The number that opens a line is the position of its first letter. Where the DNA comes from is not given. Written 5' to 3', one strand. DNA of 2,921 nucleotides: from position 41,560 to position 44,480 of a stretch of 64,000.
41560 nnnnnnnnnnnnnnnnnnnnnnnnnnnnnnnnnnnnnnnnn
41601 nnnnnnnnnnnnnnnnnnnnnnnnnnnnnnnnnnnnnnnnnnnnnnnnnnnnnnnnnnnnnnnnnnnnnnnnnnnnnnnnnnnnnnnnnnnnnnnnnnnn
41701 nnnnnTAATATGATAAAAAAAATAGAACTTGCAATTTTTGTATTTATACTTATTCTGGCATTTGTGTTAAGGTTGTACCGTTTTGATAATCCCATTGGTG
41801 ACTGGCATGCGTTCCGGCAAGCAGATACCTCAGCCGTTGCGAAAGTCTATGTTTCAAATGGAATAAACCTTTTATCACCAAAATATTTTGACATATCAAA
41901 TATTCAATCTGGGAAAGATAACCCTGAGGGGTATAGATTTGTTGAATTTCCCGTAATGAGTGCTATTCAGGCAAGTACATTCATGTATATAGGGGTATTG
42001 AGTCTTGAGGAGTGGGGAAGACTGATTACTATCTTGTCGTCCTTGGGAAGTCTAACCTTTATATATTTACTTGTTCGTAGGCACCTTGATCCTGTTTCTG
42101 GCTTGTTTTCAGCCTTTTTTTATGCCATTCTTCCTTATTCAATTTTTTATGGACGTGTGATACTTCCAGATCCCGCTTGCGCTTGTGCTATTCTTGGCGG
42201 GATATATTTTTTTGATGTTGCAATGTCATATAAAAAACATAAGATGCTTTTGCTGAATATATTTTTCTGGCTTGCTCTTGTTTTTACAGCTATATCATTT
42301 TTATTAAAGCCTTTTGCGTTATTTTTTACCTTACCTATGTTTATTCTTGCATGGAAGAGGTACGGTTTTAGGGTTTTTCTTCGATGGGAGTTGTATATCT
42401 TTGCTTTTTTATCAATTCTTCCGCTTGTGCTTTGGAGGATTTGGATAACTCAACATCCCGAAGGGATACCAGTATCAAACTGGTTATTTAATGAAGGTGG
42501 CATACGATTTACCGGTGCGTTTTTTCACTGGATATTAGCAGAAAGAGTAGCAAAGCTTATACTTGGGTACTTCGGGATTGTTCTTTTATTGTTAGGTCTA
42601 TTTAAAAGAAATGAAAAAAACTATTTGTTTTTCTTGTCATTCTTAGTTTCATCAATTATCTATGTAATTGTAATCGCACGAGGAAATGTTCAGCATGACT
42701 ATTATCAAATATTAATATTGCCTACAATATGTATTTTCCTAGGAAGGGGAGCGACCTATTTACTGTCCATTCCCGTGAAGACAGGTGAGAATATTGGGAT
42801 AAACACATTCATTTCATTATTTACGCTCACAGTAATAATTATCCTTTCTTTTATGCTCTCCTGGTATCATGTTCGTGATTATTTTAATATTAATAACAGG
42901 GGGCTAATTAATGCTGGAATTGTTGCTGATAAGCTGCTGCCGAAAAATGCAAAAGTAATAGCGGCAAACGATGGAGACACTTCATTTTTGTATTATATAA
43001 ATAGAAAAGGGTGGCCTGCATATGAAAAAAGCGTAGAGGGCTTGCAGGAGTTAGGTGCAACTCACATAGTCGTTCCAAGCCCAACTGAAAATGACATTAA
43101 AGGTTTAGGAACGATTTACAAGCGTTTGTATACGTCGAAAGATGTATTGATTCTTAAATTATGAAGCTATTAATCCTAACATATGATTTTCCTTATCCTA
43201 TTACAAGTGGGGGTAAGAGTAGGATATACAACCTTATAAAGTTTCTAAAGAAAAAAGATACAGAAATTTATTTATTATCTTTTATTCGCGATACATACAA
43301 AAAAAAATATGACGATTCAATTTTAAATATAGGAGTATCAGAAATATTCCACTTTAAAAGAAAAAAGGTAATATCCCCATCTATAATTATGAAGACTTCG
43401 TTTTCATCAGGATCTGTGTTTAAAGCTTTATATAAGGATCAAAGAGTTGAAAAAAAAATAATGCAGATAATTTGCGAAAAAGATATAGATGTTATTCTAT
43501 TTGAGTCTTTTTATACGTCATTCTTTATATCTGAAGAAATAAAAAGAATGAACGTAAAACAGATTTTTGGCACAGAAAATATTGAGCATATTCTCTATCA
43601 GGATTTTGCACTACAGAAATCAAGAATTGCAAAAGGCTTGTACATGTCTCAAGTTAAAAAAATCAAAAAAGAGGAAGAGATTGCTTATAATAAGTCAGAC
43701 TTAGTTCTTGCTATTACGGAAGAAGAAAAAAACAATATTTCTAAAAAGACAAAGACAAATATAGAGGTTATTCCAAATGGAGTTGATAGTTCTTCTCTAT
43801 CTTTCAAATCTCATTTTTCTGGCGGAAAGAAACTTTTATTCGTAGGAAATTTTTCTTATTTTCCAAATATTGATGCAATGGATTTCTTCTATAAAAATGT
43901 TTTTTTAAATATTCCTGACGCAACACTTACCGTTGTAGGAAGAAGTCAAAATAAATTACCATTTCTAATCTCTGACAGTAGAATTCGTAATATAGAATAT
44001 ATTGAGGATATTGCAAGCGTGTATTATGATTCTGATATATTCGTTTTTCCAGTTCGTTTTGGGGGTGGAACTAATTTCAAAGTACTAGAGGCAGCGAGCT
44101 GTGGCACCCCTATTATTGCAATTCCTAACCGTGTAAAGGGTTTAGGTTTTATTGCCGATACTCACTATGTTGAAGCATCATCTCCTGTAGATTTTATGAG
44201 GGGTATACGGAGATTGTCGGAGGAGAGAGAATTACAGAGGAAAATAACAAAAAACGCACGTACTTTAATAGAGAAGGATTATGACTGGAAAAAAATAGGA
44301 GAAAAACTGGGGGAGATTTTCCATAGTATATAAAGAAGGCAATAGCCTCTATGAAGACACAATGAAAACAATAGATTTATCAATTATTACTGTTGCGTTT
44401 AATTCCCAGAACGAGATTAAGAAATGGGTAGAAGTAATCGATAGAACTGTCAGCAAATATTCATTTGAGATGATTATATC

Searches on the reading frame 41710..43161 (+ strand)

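Call 9: search_protein_families(library=pfam, proteins=[window:41710-43161:+], max_evalue=0.0001)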
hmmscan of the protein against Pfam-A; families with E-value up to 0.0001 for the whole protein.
window:41710-43161:+ (484 aa): 1 family
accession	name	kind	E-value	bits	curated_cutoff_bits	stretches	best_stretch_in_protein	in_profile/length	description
PF13231.12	PMT_2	-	1.3e-06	29.1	26.1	1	83-242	5-160/160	Dolichyl-phosphate-mannose-protein mannosyltransferase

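Call 16: search_protein_families(library=ncbifam, proteins=[window:41710-43161:+], max_evalue=0.00001)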
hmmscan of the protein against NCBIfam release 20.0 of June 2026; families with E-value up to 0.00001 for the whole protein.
window:41710-43161:+ (484 aa): 0 families

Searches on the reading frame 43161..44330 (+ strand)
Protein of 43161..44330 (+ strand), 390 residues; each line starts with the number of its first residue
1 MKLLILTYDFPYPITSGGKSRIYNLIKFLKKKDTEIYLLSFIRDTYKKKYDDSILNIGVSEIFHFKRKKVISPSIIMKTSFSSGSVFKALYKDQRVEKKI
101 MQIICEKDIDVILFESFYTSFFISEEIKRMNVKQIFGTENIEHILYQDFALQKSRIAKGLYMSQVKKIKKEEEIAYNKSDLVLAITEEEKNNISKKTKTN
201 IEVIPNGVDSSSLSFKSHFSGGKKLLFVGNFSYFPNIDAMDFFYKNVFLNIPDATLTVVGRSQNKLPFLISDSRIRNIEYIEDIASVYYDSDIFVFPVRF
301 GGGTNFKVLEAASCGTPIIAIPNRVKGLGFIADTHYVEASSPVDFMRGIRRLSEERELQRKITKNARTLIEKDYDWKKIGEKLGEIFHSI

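Call 9: search_protein_families(library=pfam, proteins=[window:43161-44330:+], max_evalue=0.0001)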
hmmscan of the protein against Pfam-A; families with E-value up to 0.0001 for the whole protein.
window:43161-44330:+ (390 aa): 4 families
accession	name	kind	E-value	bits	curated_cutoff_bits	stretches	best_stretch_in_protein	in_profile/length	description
PF13692.12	Glyco_trans_1_4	-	2e-16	60.9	27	1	223-353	2-140/142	Glycosyl transferases group 1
PF13524.12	Glyco_trans_1_2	-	1.7e-11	44.7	25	1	252-379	13-138/144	Glycosyl transferase-like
PF00534.26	Glycos_transf_1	-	3e-10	40.4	26.4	1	220-367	13-170/172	Glycosyl transferases group 1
PF13439.12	Glyco_transf_4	-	2.5e-07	31.3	28.5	1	17-210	3-168/170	Glycosyltransferase Family 4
